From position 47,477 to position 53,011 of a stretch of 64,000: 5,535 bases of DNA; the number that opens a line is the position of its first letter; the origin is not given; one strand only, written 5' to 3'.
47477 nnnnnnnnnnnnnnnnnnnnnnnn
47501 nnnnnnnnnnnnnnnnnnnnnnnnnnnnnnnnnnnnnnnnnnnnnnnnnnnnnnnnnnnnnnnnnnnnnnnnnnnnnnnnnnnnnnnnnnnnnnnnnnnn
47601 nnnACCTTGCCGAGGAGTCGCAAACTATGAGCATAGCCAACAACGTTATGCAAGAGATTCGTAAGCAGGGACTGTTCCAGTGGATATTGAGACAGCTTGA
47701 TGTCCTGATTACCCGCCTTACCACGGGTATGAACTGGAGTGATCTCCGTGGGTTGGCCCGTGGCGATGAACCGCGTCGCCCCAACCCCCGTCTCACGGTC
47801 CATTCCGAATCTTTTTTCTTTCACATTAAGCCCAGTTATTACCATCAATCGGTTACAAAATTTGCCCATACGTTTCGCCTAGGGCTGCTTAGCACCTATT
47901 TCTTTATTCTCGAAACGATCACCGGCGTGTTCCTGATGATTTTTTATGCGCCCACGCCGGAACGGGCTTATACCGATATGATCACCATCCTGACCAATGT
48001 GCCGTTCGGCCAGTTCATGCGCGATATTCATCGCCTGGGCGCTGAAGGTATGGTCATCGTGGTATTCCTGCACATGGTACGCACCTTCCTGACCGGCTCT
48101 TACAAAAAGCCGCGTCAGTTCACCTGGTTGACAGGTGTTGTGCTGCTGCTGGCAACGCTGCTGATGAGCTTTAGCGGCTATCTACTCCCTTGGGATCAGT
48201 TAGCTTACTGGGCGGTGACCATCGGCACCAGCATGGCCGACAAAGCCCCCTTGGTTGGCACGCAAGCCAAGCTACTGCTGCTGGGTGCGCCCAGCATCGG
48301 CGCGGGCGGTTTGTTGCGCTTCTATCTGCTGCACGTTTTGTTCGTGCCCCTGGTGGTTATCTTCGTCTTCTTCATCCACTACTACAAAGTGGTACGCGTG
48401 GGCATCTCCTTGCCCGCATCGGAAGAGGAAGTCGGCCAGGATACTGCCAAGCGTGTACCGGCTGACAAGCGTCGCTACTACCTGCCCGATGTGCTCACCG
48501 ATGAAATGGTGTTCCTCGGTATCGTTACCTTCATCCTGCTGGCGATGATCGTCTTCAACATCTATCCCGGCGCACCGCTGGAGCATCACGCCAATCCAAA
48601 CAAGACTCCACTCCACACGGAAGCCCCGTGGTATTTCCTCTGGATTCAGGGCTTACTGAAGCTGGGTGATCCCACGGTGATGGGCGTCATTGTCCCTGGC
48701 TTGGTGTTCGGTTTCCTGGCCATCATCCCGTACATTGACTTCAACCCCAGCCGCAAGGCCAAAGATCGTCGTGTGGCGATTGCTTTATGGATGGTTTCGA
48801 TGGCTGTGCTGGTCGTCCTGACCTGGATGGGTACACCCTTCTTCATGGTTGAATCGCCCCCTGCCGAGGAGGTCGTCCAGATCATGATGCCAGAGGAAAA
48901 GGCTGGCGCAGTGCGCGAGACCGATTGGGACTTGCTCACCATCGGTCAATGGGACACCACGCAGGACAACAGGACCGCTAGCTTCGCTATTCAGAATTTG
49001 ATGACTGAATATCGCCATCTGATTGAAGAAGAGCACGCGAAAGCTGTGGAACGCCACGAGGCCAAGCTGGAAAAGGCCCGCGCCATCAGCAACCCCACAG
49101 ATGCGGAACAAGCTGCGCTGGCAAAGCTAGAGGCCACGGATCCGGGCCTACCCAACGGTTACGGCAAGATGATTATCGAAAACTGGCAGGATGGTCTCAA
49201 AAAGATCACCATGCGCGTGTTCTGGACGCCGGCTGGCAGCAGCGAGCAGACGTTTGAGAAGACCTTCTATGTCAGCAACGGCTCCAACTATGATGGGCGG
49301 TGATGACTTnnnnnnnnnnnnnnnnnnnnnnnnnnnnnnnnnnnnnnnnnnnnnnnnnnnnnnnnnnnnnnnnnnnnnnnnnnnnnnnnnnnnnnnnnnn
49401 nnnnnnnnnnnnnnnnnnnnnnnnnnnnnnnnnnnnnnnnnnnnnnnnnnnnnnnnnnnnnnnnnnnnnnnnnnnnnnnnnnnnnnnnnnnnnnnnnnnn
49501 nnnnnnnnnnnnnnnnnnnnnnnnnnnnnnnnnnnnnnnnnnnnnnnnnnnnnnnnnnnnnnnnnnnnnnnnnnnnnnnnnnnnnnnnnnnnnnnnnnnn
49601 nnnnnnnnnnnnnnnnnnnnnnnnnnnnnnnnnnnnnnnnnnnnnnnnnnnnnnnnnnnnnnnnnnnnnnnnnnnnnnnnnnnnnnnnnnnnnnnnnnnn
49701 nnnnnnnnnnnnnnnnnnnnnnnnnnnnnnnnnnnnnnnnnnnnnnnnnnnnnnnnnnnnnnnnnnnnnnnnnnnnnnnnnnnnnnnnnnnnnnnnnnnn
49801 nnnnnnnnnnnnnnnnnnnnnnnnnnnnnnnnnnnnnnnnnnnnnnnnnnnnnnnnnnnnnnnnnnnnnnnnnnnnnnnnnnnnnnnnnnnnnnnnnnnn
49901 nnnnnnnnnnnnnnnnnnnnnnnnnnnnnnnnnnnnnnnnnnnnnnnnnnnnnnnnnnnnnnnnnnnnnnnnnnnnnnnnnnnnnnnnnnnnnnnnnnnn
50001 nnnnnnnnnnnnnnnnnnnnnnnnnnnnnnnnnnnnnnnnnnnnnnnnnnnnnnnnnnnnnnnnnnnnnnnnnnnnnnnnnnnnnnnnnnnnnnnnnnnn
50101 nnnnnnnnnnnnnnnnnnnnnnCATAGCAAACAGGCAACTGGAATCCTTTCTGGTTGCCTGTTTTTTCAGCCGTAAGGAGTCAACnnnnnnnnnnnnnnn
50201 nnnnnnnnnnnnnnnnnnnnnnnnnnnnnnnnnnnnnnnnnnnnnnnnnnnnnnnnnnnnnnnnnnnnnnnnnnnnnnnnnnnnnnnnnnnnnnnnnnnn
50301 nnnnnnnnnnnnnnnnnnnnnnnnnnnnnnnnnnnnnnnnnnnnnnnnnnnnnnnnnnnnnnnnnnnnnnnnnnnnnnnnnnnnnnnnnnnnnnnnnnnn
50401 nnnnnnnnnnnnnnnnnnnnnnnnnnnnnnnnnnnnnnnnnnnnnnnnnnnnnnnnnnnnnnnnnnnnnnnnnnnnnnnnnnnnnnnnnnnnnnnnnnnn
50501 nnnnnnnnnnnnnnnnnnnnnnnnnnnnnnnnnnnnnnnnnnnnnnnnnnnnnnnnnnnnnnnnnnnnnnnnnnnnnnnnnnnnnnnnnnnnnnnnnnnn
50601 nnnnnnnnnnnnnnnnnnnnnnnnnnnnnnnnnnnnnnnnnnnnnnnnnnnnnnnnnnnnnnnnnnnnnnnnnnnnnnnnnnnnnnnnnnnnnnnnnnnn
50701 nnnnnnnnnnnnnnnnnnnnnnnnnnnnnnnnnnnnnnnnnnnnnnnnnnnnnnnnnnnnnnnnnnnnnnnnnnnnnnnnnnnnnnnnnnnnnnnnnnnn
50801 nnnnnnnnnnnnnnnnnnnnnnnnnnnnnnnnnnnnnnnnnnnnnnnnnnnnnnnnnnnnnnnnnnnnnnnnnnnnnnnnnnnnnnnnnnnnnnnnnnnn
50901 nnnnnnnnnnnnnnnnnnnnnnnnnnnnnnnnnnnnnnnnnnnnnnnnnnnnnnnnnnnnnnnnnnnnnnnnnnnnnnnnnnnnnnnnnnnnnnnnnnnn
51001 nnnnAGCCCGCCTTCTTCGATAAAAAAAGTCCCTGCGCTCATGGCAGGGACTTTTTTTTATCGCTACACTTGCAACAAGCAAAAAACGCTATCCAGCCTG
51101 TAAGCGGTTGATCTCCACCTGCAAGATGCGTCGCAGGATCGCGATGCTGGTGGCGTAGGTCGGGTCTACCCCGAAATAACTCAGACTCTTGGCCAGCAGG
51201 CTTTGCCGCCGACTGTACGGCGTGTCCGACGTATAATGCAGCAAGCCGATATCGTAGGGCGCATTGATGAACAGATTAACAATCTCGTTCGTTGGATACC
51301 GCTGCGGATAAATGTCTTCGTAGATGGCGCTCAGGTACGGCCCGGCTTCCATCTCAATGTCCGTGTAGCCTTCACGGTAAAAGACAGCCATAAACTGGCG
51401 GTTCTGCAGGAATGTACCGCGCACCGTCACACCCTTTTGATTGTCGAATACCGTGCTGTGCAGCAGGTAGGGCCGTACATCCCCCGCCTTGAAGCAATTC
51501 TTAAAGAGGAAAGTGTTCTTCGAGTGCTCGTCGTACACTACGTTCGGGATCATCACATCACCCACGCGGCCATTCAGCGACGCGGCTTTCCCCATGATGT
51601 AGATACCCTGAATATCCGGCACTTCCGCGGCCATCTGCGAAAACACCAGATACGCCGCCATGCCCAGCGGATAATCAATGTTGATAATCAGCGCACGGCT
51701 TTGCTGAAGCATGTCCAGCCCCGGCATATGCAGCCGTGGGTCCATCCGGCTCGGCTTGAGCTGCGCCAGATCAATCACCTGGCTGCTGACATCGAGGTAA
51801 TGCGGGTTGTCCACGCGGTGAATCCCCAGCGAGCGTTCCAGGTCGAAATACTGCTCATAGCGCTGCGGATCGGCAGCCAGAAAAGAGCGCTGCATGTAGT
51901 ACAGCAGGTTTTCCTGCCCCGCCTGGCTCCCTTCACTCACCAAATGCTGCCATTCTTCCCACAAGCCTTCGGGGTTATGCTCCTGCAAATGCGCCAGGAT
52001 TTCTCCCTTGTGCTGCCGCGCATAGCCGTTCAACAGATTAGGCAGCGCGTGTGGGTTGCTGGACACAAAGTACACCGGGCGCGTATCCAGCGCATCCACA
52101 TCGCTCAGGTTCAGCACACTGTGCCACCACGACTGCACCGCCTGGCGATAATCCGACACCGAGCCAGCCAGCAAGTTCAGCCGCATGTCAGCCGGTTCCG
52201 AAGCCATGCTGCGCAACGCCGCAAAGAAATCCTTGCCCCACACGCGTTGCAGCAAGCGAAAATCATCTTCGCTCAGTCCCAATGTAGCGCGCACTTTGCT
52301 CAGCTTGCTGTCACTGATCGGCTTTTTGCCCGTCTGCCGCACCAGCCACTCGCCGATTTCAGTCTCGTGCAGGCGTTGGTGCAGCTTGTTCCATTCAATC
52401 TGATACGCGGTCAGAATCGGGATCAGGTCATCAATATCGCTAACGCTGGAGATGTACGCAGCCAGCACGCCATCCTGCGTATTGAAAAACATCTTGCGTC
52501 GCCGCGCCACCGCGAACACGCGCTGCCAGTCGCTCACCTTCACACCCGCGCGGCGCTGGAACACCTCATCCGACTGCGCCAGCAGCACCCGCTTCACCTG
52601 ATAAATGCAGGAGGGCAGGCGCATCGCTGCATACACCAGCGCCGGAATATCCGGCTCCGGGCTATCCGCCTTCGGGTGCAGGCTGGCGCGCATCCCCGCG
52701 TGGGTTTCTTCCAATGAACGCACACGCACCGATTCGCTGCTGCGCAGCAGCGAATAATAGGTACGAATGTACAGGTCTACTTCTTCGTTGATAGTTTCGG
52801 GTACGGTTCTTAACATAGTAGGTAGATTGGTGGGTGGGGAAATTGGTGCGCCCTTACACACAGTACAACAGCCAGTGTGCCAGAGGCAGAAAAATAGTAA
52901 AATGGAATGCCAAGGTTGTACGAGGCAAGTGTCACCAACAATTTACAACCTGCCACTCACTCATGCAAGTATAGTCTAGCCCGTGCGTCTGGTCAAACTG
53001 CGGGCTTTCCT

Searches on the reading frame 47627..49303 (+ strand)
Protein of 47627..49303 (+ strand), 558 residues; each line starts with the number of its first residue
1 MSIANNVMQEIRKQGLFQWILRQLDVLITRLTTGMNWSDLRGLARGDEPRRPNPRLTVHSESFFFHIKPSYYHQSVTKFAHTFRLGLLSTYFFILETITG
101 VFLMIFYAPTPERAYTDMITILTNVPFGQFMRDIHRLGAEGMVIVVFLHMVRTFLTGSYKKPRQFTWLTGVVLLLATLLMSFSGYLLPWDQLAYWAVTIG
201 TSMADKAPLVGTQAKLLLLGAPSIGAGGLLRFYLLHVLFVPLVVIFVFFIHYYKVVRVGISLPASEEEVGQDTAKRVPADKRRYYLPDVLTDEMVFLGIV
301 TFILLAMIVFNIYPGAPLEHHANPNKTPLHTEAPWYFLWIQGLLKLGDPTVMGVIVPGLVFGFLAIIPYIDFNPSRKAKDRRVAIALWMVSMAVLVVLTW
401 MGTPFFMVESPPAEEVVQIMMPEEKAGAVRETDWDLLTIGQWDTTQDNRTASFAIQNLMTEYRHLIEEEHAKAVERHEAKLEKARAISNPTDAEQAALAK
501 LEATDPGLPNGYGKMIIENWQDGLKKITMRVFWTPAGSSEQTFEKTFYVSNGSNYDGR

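Call 8: search_protein_families(library=pfam, proteins=[window:47627-49303:+], max_evalue=0.001)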
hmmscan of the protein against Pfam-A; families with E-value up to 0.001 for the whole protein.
window:47627-49303:+ (558 aa): 3 families
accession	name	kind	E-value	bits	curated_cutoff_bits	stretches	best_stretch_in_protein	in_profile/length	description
PF00033.24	Cytochrome_B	-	4.5e-40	137.9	27.2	1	79-254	10-184/189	Cytochrome b/b6/petB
PF13631.11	Cytochrom_B_N_2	-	1.6e-35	123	27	1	142-314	3-163/169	Cytochrome b(N-terminal)/b6/petB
PF00032.22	Cytochrom_B_C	-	9.6e-12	45.5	20.7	1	322-403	2-83/102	Cytochrome b(C-terminal)/b6/petD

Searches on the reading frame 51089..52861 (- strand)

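Call 8: search_protein_families(library=pfam, proteins=[window:51089-52861:-], max_evalue=0.001)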
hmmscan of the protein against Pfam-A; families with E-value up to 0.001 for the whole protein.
window:51089-52861:- (590 aa): 1 family
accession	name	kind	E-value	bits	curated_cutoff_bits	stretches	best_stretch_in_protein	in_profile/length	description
PF21850.2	DUF6909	-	1.2e-218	727.3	27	1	47-581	1-535/535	Family of unknown function (DUF6909)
